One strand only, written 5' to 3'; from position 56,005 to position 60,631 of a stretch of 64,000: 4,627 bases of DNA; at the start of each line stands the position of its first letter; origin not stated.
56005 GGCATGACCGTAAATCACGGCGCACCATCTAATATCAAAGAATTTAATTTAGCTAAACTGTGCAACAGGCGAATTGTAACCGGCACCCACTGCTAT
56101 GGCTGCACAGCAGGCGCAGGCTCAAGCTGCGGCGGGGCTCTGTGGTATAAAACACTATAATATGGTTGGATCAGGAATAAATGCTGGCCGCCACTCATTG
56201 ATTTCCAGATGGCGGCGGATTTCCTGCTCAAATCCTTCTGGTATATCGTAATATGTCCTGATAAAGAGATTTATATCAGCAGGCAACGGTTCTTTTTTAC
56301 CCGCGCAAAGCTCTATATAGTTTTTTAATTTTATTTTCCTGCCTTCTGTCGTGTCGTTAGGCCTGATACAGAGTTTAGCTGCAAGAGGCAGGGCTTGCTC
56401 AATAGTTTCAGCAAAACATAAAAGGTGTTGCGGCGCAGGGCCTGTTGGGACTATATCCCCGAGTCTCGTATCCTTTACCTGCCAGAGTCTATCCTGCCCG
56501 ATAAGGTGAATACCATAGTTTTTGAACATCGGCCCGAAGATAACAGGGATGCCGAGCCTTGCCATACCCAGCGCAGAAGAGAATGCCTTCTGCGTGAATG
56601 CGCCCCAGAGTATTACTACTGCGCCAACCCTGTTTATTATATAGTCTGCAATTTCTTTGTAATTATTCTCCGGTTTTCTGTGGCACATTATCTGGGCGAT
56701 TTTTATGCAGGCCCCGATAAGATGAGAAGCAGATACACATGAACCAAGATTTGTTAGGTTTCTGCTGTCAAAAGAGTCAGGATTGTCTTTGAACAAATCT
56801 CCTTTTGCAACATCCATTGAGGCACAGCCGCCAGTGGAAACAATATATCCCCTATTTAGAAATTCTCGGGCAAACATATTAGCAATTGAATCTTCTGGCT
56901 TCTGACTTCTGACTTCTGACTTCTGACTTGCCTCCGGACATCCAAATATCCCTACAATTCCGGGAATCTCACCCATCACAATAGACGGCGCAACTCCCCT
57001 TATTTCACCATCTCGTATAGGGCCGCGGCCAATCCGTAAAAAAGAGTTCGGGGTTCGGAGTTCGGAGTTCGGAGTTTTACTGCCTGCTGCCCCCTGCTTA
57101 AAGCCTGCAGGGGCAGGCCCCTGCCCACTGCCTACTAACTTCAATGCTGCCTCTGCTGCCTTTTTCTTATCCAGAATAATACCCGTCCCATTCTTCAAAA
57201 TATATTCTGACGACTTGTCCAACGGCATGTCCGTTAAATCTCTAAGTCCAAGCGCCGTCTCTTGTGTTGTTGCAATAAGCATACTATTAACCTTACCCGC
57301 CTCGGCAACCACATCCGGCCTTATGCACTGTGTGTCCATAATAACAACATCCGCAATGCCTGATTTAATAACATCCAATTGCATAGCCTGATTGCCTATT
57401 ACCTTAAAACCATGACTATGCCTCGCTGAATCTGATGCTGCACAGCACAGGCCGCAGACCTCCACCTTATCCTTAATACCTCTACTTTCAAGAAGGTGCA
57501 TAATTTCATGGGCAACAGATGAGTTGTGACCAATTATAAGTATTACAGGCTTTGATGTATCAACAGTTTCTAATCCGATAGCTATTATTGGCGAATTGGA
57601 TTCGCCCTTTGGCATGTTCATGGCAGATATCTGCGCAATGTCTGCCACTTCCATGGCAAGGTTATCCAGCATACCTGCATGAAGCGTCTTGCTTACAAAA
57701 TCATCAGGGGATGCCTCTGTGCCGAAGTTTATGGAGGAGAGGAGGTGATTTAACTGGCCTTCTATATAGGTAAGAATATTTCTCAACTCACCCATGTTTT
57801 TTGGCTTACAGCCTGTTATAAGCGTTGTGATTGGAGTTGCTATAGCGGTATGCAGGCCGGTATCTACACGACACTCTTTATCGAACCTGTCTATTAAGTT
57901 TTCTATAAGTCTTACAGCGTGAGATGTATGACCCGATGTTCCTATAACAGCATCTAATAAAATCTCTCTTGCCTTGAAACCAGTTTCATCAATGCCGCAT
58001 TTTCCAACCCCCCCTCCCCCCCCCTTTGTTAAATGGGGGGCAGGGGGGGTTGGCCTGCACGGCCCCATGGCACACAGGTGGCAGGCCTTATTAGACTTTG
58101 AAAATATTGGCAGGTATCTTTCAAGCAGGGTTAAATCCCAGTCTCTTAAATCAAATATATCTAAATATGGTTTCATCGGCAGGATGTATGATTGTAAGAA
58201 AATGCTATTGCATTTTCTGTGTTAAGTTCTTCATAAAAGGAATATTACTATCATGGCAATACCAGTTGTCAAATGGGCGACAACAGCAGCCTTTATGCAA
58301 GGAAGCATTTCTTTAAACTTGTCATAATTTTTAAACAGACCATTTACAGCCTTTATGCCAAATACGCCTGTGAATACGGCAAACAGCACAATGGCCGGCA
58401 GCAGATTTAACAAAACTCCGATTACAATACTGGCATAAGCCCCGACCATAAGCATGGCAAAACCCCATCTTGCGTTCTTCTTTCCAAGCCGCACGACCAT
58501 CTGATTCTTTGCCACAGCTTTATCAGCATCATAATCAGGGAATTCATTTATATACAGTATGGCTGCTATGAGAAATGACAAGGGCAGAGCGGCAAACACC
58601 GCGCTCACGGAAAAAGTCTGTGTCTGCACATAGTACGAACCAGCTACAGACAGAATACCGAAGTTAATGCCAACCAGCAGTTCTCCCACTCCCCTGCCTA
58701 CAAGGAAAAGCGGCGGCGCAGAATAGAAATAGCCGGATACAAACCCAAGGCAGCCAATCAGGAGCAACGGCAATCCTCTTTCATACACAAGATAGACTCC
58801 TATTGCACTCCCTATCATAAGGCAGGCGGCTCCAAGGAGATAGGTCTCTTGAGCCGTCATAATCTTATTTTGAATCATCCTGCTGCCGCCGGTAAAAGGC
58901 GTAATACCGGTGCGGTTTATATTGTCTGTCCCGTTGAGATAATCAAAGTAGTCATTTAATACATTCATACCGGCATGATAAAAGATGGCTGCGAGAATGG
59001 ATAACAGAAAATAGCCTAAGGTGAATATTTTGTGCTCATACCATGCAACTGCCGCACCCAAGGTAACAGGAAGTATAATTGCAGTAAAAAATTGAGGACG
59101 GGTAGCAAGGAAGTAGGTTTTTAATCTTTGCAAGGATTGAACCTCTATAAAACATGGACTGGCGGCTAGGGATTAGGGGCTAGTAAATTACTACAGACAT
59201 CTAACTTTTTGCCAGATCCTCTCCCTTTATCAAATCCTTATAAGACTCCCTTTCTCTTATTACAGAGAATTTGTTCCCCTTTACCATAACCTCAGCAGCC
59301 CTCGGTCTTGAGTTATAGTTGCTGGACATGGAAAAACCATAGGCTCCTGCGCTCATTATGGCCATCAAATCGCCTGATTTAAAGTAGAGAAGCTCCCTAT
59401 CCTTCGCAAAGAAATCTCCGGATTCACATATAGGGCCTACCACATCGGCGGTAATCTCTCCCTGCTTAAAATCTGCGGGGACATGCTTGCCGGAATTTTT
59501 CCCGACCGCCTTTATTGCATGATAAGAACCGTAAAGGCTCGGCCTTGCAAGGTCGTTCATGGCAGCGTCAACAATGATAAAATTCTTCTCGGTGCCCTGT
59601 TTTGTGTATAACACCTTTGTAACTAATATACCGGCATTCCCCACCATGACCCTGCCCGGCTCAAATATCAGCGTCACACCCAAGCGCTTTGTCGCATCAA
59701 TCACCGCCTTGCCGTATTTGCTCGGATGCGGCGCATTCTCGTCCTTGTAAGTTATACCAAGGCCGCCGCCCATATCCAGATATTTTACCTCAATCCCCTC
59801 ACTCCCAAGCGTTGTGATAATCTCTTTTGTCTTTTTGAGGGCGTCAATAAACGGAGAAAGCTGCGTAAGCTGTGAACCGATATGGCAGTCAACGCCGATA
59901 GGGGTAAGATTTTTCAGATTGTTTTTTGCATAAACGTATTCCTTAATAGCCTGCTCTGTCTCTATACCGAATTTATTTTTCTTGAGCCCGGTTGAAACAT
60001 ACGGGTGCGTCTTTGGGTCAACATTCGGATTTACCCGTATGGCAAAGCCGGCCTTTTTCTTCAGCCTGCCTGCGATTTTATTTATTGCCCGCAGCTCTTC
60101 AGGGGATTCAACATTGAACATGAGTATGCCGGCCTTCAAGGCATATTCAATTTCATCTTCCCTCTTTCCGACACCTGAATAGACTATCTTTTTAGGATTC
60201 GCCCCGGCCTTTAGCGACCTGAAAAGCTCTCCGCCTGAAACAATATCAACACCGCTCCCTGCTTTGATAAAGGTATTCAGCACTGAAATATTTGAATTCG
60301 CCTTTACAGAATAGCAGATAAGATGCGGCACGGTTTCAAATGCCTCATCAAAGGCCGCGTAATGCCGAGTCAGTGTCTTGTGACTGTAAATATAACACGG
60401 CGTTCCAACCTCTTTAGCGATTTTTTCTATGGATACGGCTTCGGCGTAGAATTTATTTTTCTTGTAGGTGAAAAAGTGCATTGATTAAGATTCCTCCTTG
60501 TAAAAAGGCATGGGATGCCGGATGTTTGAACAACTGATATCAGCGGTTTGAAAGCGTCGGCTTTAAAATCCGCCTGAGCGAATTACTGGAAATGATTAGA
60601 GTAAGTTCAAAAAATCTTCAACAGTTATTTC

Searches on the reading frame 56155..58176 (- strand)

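Call 8: search_protein_families(library=pfam, proteins=[window:56155-58176:-])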
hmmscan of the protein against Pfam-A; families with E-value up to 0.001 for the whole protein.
window:56155-58176:- (673 aa): 1 family
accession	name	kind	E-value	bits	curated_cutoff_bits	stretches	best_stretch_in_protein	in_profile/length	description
PF03063.25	Prismane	-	3.7e-53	181.4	27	2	129-555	130-486/513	Prismane/CO dehydrogenase family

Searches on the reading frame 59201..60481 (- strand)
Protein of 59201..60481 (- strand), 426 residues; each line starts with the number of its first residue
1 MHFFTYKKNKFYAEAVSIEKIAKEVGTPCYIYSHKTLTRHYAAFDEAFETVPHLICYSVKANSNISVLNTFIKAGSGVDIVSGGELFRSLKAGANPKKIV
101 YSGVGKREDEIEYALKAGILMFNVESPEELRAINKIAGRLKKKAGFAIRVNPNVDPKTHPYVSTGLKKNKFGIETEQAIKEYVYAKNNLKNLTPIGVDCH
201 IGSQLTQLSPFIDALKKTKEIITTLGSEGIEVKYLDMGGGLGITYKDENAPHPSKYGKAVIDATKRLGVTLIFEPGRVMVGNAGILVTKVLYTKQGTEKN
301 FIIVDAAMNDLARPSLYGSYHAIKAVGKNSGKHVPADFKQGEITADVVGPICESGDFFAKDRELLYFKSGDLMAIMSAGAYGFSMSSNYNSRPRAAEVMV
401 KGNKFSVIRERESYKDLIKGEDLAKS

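Call 8: search_protein_families(library=pfam, proteins=[window:59201-60481:-])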
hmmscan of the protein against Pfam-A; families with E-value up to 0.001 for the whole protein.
window:59201-60481:- (426 aa): 2 families
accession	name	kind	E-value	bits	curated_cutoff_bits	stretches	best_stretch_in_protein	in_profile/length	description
PF02784.22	Orn_Arg_deC_N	-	8.9e-61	205.8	23.4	1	36-280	3-246/247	Pyridoxal-dependent decarboxylase, pyridoxal binding domain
PF00278.28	Orn_DAP_Arg_deC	-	8.5e-28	96.9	23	1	30-379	2-95/95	Pyridoxal-dependent decarboxylase, C-terminal sheet domain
